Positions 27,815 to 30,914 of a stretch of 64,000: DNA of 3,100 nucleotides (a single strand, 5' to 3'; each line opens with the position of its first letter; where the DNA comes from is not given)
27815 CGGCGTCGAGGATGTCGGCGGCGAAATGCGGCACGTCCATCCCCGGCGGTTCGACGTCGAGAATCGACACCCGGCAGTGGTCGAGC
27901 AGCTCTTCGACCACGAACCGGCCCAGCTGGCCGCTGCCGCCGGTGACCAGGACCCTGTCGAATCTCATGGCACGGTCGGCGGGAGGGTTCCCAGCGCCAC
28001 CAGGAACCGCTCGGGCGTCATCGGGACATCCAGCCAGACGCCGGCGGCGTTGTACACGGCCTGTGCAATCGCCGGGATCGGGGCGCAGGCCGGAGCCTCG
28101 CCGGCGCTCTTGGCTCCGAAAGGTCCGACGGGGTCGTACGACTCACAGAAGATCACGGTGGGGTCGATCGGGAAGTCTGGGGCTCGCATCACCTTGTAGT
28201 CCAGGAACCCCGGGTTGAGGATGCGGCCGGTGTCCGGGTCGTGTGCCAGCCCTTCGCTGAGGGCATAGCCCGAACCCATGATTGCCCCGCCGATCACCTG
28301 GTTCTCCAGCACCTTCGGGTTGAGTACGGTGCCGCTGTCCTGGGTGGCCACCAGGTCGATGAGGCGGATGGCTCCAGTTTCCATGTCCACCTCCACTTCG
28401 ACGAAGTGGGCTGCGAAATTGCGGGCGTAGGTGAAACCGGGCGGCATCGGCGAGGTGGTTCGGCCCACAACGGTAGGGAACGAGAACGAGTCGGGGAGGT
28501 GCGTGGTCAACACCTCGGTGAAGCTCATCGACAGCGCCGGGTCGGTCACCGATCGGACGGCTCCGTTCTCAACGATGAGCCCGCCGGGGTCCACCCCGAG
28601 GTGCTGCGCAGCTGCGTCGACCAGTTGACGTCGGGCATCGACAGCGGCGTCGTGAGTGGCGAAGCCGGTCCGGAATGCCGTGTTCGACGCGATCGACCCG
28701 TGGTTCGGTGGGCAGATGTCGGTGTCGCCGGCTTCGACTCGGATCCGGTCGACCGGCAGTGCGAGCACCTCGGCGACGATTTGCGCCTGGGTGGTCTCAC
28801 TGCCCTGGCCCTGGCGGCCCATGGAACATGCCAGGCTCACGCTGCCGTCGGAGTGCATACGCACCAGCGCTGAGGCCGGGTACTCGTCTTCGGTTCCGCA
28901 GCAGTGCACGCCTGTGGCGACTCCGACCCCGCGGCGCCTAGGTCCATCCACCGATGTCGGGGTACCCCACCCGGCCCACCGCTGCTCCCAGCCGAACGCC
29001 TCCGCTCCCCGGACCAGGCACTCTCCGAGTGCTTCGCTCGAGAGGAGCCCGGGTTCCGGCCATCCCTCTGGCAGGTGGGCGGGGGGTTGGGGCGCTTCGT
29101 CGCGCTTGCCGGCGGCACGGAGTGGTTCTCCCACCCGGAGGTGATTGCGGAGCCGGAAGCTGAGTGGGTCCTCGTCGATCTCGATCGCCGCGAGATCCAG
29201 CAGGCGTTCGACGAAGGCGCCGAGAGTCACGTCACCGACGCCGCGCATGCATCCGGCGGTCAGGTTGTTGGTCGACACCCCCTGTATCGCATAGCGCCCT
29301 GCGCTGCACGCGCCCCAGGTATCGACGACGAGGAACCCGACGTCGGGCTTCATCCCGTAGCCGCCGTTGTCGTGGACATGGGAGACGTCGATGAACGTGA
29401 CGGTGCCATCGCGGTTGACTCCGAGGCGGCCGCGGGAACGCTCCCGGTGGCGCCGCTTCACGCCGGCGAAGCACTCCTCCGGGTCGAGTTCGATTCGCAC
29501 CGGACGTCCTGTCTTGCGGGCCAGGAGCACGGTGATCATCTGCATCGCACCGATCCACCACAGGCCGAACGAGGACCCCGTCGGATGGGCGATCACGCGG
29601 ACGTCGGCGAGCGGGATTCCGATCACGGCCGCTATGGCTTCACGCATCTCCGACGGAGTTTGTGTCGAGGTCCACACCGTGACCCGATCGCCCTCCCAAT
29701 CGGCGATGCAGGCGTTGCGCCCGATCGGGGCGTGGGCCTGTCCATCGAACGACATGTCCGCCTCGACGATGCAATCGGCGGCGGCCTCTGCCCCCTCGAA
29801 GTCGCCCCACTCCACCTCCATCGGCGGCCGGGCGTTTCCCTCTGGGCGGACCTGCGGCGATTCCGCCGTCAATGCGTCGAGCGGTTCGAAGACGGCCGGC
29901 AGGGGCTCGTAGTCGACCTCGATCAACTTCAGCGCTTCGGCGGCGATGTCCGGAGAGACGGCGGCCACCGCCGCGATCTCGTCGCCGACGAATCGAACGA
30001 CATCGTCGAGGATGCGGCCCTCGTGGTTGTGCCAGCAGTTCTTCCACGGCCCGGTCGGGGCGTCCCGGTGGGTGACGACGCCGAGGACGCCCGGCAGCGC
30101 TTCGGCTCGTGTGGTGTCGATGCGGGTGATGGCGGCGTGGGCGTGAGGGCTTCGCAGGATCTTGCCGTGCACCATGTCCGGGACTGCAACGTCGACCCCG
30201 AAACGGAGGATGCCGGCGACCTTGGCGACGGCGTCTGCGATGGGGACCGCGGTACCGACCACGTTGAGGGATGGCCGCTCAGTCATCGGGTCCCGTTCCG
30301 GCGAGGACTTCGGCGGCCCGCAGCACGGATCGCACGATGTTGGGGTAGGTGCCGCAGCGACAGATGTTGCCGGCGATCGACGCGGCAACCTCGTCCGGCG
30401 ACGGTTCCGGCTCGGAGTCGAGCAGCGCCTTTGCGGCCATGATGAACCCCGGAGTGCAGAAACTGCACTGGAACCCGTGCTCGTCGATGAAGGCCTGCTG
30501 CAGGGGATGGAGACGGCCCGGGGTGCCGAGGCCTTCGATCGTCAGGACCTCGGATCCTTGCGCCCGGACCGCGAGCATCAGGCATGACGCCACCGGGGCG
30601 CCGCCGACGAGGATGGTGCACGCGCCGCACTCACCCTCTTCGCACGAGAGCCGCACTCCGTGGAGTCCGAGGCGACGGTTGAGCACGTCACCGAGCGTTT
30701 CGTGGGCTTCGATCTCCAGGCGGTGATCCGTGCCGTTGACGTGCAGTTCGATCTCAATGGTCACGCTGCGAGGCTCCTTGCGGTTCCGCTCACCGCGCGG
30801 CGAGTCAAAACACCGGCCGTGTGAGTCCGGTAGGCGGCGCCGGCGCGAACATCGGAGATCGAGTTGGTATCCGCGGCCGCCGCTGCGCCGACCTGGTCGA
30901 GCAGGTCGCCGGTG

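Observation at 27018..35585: Candidate undescribed N-compound catabolic pathway: Mo-hydroxylase arm and carbamoyltransferase/ureohydrolase/CE4 arm around an Lrp regulator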

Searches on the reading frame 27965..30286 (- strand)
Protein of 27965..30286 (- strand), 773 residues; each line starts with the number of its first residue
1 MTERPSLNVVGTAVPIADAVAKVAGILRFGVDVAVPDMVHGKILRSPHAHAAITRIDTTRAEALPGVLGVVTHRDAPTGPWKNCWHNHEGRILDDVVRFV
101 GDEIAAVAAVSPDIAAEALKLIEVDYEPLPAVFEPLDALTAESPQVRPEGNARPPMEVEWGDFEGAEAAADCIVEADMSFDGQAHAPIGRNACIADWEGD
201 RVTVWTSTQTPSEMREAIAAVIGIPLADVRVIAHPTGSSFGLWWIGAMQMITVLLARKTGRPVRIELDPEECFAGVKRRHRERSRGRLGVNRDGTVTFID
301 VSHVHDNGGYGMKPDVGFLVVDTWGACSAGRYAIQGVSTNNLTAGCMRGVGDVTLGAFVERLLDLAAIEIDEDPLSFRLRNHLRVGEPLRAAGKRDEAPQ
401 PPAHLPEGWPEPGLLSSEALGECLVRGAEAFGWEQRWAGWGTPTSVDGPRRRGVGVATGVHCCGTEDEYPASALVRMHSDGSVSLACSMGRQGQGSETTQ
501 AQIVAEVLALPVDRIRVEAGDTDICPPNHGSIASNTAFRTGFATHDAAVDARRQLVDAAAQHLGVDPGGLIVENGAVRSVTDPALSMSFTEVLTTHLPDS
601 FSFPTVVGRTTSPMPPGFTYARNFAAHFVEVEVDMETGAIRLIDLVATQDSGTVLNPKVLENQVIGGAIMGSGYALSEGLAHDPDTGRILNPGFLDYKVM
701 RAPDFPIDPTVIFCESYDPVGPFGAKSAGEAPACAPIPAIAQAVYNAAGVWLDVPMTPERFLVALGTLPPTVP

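Call 4: search_protein_families(library=pfam, proteins=[window:27965-30286:-])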
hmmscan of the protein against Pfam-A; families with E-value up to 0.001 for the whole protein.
window:27965-30286:- (773 aa): 3 families
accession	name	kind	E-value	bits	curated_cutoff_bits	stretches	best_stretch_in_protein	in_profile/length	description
PF20256.3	MoCoBD_2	-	4.3e-65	220.5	27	1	427-706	2-283/283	Molybdopterin cofactor-binding domain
PF02738.23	MoCoBD_1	-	3.5e-52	177.4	27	1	157-381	12-243/244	Molybdopterin cofactor-binding domain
PF01315.27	Ald_Xan_dh_C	-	1.8e-27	96.3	31.3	1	30-130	7-110/110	Aldehyde oxidase and xanthine dehydrogenase, a/b hammerhead domain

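Call 5: search_protein_families(library=ncbifam, proteins=[window:27965-30286:-])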
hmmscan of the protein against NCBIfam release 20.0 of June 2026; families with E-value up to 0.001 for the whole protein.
window:27965-30286:- (773 aa): 13 families
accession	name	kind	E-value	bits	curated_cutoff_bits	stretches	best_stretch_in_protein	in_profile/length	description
NF043082.1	XdhA_XDHase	equivalog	5.1e-130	434.9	780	1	10-762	1-749/758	xanthine dehydrogenase subunit XdhA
TIGR03194.1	4hydrxCoA_A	equivalog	1e-129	434.2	994.55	2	14-385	1-381/746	4-hydroxybenzoyl-CoA reductase subunit alpha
NF007426.0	PRK09970.1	equivalog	1.1e-128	430.4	916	1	8-762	4-752/761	xanthine dehydrogenase molybdenum-binding subunit XdhA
TIGR03196.1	pucD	equivalog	1.5e-98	331.1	783.65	1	17-761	10-754/763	xanthine dehydrogenase subunit D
NF041671.1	peri_hyde_PaoC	equivalog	1.9e-88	297.7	1180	1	7-765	15-731/735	aldehyde oxidoreductase molybdenum-binding subunit PaoC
NF041018.1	glyceraldDH_alpha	equivalog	3.7e-83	280.2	790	2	10-384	3-393/741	glyceraldehyde dehydrogenase subunit alpha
TIGR03313.1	Se_sel_red_Mo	hypoth_equivalog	1.6e-82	277.6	1101.9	2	147-765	348-949/951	molybdopterin-dependent oxidoreductase Mo/Fe-S-binding subunit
NF040766.1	CODH_aero_grp5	exception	4.9e-76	256.5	950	2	10-603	5-601/785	aerobic carbon-monoxide dehydrogenase large subunit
NF045668.1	pterin_aldehy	equivalog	1.7e-70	238.2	1100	2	8-389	173-573/905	molybdopterin-dependent aldehyde oxidoreductase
TIGR02416.1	CO_dehy_Mo_lg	equivalog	1.6e-69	234.9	991.15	2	31-384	14-396/770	aerobic carbon-monoxide dehydrogenase large subunit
TIGR02965.1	xanthine_xdhB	equivalog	8.1e-65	219.4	849.5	2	18-382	9-375/758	xanthine dehydrogenase molybdopterin binding subunit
TIGR03311.1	Se_dep_XDH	equivalog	1.1e-63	215.6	830.45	3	9-390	161-548/848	selenium-dependent xanthine dehydrogenase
TIGR02969.1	mam_aldehyde_ox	subfamily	5.4e-29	100.3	1912.3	1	43-746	610-1281/1330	aldehyde oxidase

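Call 34: find_related_loci(query=window:27965-30286:-, collection=metagenome_contigs, flank=10000)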
Query window:27965-30286:- (773 aa) in metagenome_contigs; peptide patterns used: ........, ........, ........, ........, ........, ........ (x = any residue, [..] = any of these).
600 stretches matched a pattern (row limit reached: there are more); 59 encode a relative of the query (tblastn E <= 1e-3); 59 distinct loci.
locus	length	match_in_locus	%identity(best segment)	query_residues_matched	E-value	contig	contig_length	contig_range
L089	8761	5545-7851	67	1-768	0e+0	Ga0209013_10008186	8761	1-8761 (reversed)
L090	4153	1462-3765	69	1-768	0e+0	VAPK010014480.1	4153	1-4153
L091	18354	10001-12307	68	1-768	0e+0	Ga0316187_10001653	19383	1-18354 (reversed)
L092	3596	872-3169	34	9-765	4e-116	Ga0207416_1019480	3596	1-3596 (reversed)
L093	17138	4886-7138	36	10-772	2e-109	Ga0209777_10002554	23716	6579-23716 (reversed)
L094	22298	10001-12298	33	1-760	1e-106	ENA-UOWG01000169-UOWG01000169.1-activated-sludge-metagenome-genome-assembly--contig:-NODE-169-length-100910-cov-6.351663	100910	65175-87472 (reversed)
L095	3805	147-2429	33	4-768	8e-108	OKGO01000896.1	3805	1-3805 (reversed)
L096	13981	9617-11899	33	6-760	3e-105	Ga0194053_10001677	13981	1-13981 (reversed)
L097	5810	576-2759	34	6-757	5e-105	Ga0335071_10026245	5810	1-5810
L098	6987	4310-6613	33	5-765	6e-104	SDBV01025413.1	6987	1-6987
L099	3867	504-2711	34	18-766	8e-97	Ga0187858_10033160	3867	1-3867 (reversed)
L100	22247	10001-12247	32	9-762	6e-92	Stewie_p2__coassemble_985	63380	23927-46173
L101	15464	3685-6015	32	1-766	8e-88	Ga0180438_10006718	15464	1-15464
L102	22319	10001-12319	30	1-762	1e-87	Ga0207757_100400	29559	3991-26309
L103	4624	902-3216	31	2-765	2e-88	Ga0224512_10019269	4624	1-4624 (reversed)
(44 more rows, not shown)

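Call 37: search_solved_structures(query=window:27965-30286:-, max_evalue=1e-30, show_alignments=1)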
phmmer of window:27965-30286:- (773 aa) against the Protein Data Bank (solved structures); distinct sequences matched with E-value up to 1e-30: 35.
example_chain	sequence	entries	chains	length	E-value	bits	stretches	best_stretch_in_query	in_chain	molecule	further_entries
1rm6_A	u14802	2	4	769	6.9e-89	302.1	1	5-763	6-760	4-hydroxybenzoyl-CoA reductase alpha subunit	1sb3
8uem_A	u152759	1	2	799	5e-64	219.9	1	29-385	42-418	Carbon monoxide dehydrogenase (Large chain), CoxL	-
1t3q_B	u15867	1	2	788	9.6e-62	212.4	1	10-764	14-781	quinoline 2-oxidoreductase large subunit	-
5g5h_C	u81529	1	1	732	4.9e-61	210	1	6-764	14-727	Aldehyde oxidoreductase molybdenum-binding subunit PaoC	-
1zxi_B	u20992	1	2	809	2.3e-60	207.8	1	29-747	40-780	Carbon monoxide dehydrogenase large chain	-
1n5w_B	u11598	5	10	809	2.4e-60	207.7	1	29-747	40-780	Carbon monoxide dehydrogenase large chain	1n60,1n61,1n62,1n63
5g5g_C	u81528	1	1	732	5.7e-60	206.5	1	6-764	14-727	PUTATIVE XANTHINE DEHYDROGENASE YAGS FAD-BINDING SUBUNIT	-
7dqx_A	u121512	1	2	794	4.2e-55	190.4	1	23-761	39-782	6-hydroxypseudooxynicotine dehydrogenase complex subunit gamma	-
5y6q_C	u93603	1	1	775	7.6e-55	189.5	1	10-757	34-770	Aldehyde oxidase large subunit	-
1ffu_B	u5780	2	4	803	3.9e-50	174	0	28-385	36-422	CUTL, MOLYBDOPROTEIN OF CARBON MONOXIDE DEHYDROGENASE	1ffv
2w55_B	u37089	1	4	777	1.1e-42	149.4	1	10-765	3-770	XANTHINE DEHYDROGENASE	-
1jro_B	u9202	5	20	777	1.6e-42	148.8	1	10-765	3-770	xanthine dehydrogenase, chain B | XANTHINE DEHYDROGENASE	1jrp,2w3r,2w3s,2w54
3hrd_A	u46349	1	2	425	4.8e-42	147.2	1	10-390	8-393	Nicotinate dehydrogenase large molybdopterin subunit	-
1sij_A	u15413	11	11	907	5.1e-39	137.2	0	9-395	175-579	Aldehyde oxidoreductase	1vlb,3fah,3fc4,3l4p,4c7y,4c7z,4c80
4zoh_A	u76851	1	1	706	5.3e-39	137.2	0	474-745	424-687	Putative oxidoreductase molybdopterin-binding subunit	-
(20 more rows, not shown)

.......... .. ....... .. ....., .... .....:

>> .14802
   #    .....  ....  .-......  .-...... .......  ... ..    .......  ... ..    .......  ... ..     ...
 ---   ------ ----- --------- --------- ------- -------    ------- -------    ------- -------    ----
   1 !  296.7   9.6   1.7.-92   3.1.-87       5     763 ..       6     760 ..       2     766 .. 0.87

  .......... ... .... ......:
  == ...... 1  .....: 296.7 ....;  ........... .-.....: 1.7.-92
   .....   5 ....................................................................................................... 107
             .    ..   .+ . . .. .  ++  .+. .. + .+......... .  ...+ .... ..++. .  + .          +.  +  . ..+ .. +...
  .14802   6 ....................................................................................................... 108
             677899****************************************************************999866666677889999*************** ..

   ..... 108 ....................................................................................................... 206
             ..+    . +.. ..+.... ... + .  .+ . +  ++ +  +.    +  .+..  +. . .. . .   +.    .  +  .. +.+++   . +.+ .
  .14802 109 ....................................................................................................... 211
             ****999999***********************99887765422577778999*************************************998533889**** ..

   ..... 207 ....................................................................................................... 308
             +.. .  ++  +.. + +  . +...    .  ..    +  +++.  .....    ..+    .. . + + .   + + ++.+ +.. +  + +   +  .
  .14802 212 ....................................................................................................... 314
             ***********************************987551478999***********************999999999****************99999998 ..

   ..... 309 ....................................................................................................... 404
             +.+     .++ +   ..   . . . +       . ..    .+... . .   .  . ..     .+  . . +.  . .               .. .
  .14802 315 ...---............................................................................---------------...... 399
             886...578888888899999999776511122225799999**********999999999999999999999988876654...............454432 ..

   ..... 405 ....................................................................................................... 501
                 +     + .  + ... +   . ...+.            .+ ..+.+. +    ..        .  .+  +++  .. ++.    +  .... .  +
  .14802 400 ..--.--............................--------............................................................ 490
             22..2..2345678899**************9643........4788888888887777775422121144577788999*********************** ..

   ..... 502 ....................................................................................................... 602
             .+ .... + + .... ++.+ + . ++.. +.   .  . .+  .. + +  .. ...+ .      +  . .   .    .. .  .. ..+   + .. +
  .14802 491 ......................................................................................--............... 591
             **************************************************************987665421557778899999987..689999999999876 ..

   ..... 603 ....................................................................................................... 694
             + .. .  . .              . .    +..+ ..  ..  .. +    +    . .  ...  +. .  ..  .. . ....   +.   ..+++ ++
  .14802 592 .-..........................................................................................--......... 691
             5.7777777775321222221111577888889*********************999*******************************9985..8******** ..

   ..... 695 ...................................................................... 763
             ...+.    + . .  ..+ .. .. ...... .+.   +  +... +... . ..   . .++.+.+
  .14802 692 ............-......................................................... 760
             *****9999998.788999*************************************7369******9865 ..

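Call 51: search_protein_families(library=ncbifam, proteins=[L091:13111-14352:+, L089:7864-8760:+], max_evalue=0.00001)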
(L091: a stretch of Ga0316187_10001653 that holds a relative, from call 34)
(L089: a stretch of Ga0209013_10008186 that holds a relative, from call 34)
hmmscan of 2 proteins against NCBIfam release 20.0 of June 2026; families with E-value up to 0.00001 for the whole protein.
L091:13111-14352:+ (413 aa): 20 families
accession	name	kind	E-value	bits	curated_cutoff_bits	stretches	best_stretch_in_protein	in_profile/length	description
NF006771.0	PRK09290.1-5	subfamily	7.2e-113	377.2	399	1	10-408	3-407/413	allantoate amidohydrolase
NF058540.1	Ncarbamyl_ErtE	equivalog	7.3e-103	344.4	520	1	7-408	4-412/418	N-carbamyl-l-glutamate amidohydrolase ErtE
NF009529.0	PRK12893.1-2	equivalog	4.8e-96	322.1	508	1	8-407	4-404/411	Zn-dependent hydrolase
NF006769.0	PRK09290.1-3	subfamily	2.7e-93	312.9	452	1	6-409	5-410/417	allantoate amidohydrolase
NF006775.0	PRK09290.2-5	equivalog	3.3e-90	302.8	479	1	18-407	17-410/419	allantoate amidohydrolase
TIGR01879.1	hydantase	subfamily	1.8e-88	297.2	204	1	15-408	2-399/401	hydantoinase/carbamoylase family amidase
NF006772.0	PRK09290.2-1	subfamily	2.8e-82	276.8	424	1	7-407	8-412/430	allantoate amidohydrolase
NF009527.0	PRK12891.1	subfamily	2.6e-78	263.9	461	1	10-408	7-418/426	Zn-dependent hydrolase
NF009531.0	PRK12893.1-5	equivalog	7.1e-70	235.6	486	1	7-407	3-408/421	Zn-dependent hydrolase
NF006770.0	PRK09290.1-4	equivalog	6.4e-68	229.3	372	1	16-408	5-397/403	allantoate amidohydrolase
NF006768.0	PRK09290.1-1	equivalog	2.6e-67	227.5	532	1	15-405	8-402/411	allantoate deiminase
NF006773.0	PRK09290.2-2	equivalog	2.6e-67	227.5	584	1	14-408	16-414/419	allantoate amidohydrolase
NF009530.0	PRK12893.1-4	subfamily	3.1e-66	224.2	551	1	8-409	4-406/423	Zn-dependent hydrolase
NF010373.0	PRK13799.1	equivalog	3.4e-60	204.1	1087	1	31-406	201-582/591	unknown domain/N-carbamoyl-L-amino acid hydrolase fusion protein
NF009528.0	PRK12893.1-1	subfamily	1.4e-58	198.7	570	1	7-409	9-413/420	Zn-dependent hydrolase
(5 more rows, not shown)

L089:7864-8760:+ (299 aa): 7 families
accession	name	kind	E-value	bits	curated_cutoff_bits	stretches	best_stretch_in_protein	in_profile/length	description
NF052585.1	SucGlutTfsCaiB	equivalog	2.1e-86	290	750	1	2-291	4-298/394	succinate--glutarate CoA-transferase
NF008511.0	PRK11430.1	equivalog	6.1e-82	275.7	522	1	4-298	8-300/381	CoA:oxalate CoA-transferase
NF041294.1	Scnl_mescCoAtase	equivalog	1.2e-71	241.9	700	1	6-293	4-295/381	succinyl-CoA:mesaconate CoA-transferase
NF003809.0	PRK05398.1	subfamily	2.9e-53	181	442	1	3-207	2-205/416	formyl-CoA transferase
TIGR03253.1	oxalate_frc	equivalog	2.3e-51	174.8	504.2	1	4-207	2-204/416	formyl-CoA transferase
NF002914.1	PRK03525.1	equivalog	2.4e-20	72.8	413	1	5-256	9-252/400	L-carnitine CoA-transferase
TIGR04253.1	mesacon_CoA_iso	equivalog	1.3e-14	54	725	1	6-229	3-223/403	2-methylfumaryl-CoA isomerase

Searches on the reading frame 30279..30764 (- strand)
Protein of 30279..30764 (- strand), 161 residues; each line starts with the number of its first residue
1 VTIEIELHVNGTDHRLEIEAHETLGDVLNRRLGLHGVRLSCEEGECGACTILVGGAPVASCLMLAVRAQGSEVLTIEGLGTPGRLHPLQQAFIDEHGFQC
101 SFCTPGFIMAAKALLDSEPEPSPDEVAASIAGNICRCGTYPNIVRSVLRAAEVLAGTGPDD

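Call 4: search_protein_families(library=pfam, proteins=[window:30279-30764:-])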
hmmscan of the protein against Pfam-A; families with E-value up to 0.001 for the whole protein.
window:30279-30764:- (161 aa): 3 families
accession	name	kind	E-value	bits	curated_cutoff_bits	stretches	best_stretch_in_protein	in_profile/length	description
PF01799.25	Fer2_2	-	1e-30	106.1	30.3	1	75-147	1-74/75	[2Fe-2S] binding domain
PF00111.32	Fer2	-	6.1e-08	32.9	21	1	8-56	2-51/77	2Fe-2S iron-sulfur cluster binding domain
PF13085.11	Fer2_3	-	8.1e-05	23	27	1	38-79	49-89/107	2Fe-2S iron-sulfur cluster binding domain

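Call 5: search_protein_families(library=ncbifam, proteins=[window:30279-30764:-])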
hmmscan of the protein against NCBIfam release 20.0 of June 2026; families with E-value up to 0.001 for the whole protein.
window:30279-30764:- (161 aa): 13 families
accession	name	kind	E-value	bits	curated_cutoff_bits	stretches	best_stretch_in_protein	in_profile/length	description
NF041020.1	glyceraldDH_gamma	equivalog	6.3e-53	178.7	290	1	3-154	11-162/164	glyceraldehyde dehydrogenase subunit gamma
NF043084.2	XdhC_XDHase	equivalog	2.1e-47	160.4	217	1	4-150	2-149/151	xanthine dehydrogenase subunit XdhC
NF045668.1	pterin_aldehy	equivalog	4.5e-47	160.7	1100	1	5-156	3-157/905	molybdopterin-dependent aldehyde oxidoreductase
TIGR03198.1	pucE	equivalog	2.7e-46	156.8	254.3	1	4-151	3-149/151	xanthine dehydrogenase subunit E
NF008514.0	PRK11433.1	equivalog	1.5e-45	155.3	322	1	3-152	51-215/218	aldehyde dehydrogenase iron-sulfur subunit PaoA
TIGR03193.1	4hydroxCoAred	equivalog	1.7e-45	154.6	257.8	1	6-151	3-148/148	4-hydroxybenzoyl-CoA reductase subunit gamma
NF007387.0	PRK09908.1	equivalog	1e-39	135.5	212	1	2-150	6-155/159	xanthine dehydrogenase iron sulfur-binding subunit XdhC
TIGR02963.1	xanthine_xdhA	equivalog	4.5e-36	124.5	467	1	16-151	13-158/468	xanthine dehydrogenase small subunit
TIGR03311.1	Se_dep_XDH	equivalog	1.8e-33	115.7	830.45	1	6-155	2-148/848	selenium-dependent xanthine dehydrogenase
TIGR02969.1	mam_aldehyde_ox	subfamily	3.2e-25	87.8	1912.3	1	18-146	17-156/1330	aldehyde oxidase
TIGR03313.1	Se_sel_red_Mo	hypoth_equivalog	5.3e-12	44.3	1101.9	1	9-147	3-141/951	molybdopterin-dependent oxidoreductase Mo/Fe-S-binding subunit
NF009226.0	PRK12576.1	equivalog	0.00042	19.8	344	1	37-79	56-100/317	succinate dehydrogenase/fumarate reductase iron-sulfur subunit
NF009052.0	PRK12386.1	equivalog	0.00084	18.4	256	0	36-81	48-93/255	succinate dehydrogenase/fumarate reductase iron-sulfur subunit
